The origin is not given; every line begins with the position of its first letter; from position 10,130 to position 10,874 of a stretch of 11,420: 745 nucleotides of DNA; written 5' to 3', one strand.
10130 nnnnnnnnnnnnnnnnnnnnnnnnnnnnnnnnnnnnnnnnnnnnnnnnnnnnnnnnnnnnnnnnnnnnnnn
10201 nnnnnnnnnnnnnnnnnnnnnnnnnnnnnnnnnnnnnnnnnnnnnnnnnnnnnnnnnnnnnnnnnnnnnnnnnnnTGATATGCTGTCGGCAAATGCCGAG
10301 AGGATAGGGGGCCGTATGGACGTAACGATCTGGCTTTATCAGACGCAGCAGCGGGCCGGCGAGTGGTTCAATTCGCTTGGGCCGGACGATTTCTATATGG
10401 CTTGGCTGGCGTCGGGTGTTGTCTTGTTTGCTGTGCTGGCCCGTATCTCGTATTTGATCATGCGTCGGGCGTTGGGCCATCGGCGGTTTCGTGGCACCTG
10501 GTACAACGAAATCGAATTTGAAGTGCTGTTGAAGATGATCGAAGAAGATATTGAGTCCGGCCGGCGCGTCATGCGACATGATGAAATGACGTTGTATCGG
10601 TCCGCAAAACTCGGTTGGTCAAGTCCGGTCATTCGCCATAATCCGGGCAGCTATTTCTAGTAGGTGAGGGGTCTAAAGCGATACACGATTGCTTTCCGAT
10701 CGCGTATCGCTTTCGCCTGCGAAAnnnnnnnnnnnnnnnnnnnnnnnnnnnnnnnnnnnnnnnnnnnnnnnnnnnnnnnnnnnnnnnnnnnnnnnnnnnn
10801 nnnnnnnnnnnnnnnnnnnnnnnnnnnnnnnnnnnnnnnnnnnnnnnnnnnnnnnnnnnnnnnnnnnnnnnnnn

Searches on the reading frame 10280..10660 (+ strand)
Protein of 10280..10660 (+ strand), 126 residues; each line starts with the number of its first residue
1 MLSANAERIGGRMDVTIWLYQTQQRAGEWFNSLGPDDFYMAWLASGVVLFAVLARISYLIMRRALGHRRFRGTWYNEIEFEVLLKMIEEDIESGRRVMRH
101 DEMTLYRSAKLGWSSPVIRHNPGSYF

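Call 10: search_protein_families(library=pfam, max_evalue=0.01, proteins=[window:10280-10660:+])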
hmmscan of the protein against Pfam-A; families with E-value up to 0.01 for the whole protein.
window:10280-10660:+ (126 aa): 0 families

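Call 11: search_protein_families(library=phrogs, max_evalue=0.01, proteins=[window:10280-10660:+])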
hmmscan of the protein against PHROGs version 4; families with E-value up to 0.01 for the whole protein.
window:10280-10660:+ (126 aa): 0 families

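Call 60: find_encoding_contigs(protein=window:10316-10660:+, flank=10000, max_places=6)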
Protein window:10316-10660:+ (114 aa): 2 contigs read that carry it; 2 places shown.
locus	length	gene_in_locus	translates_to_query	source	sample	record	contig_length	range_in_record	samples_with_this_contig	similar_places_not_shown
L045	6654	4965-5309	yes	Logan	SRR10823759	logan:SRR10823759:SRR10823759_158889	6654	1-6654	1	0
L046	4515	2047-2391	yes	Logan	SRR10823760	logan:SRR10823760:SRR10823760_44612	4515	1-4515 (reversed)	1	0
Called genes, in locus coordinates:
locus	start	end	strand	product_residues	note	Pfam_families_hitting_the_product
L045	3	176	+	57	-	?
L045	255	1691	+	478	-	-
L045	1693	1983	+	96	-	PF10734:DUF2523 (weak)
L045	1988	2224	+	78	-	-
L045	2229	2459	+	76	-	-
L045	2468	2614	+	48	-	-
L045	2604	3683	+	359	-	PF05707:Zot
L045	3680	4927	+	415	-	PF00263:Secretin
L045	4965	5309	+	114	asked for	-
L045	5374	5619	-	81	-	-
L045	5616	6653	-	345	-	?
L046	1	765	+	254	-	?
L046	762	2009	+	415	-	PF00263:Secretin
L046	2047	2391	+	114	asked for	-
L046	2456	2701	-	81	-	-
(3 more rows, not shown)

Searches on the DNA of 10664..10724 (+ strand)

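Call 69: search_dna_similar(query=window:10664-10724:+, collection=phages, mode=distant, max_evalue=10, max_rows=10)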
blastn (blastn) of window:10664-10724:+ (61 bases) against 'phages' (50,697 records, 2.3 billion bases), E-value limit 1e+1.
Records with a match: 7; places in all: 7; records where one place covers at least 80% of the query: 0.
Best place of each record, by identity: 90-95% 1; 80-90% 6.
By first word of the organism name: Aeromonas 4; Rhizobium 2; uncultured 1.
By host as written in the record: Rhizobium radiobacter P007 2; Aeromonas salmonicida 2; hypervirulent Aeromonas hydrophila Hyp AH Koi-20 1; Aeromonas sp. 1; - 1.
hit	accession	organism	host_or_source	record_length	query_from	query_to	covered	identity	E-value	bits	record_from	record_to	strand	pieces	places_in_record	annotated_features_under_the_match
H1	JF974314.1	Rhizobium phage RR1-A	Rhizobium radiobacter P007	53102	26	58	54%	81.8%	5e+0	34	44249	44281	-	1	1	phosphoadenosine phosphosulfate reductase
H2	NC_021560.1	Rhizobium phage RR1-A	Rhizobium radiobacter P007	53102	26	58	54%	81.8%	5e+0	34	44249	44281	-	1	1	phosphoadenosine phosphosulfate reductase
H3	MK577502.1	Aeromonas phage Asfd_1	Aeromonas salmonicida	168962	11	37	44%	88.9%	2e+0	37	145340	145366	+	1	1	hypothetical protein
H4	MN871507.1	Aeromonas phage asfd_1h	Aeromonas salmonicida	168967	11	37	44%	88.9%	2e+0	37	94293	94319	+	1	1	record has no annotation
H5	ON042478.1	Aeromonas phage AhFM11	hypervirulent Aeromonas hydrophila Hyp ...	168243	11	37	44%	88.9%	2e+0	37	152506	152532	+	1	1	hypothetical protein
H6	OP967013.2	Aeromonas phage GomatiRiver_11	Aeromonas sp.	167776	11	37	44%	88.9%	2e+0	37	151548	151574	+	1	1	hypothetical protein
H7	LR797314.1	uncultured Caudovirales phage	freshwater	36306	39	61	38%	91.3%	5e+0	34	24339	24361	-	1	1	CsgD DNA-binding HTH domain-containing proteins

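Call 70: search_dna_similar(query=window:10664-10724:+, collection=plasmids, mode=distant, max_evalue=10, max_rows=10)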
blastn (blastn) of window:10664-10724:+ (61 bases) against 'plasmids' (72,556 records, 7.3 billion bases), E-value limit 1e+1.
Records with a match: 7; places in all: 7; records where one place covers at least 80% of the query: 0.
Best place of each record, by identity: >=99% 5; 80-90% 2.
By first word of the organism name: Escherichia 4; Rhizobium 2; Sphingobium 1.
By predicted mobility (MOB-suite, as given by PLSDB): mobilizable 4; conjugative 2; non-mobilizable 1.
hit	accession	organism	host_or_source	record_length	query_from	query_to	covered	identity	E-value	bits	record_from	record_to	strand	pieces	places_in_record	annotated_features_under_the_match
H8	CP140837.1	Rhizobium beringeri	Trifolium pratense,whole organism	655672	29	59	51%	87.1%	5e+0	36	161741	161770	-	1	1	autoinducer binding domain-containing protein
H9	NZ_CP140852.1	Rhizobium beringeri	Trifolium pratense,whole organism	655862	29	59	51%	87.1%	5e+0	36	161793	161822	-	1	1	autoinducer binding domain-containing protein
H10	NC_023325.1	Escherichia coli ACN001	-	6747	33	52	33%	100.0%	1e+0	37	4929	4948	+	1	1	none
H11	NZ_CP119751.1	Escherichia coli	chicken,pure culture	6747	33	52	33%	100.0%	1e+0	37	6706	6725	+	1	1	none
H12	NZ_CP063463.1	Escherichia coli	chicken meat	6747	33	52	33%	100.0%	1e+0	37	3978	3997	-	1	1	none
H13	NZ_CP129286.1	Escherichia coli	Chicken,bacterium,liver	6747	33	52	33%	100.0%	1e+0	37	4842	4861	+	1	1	none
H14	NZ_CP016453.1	Sphingobium sp. RAC03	Microbial isolate,Algal phycosphere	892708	30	48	31%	100.0%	5e+0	36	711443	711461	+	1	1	porin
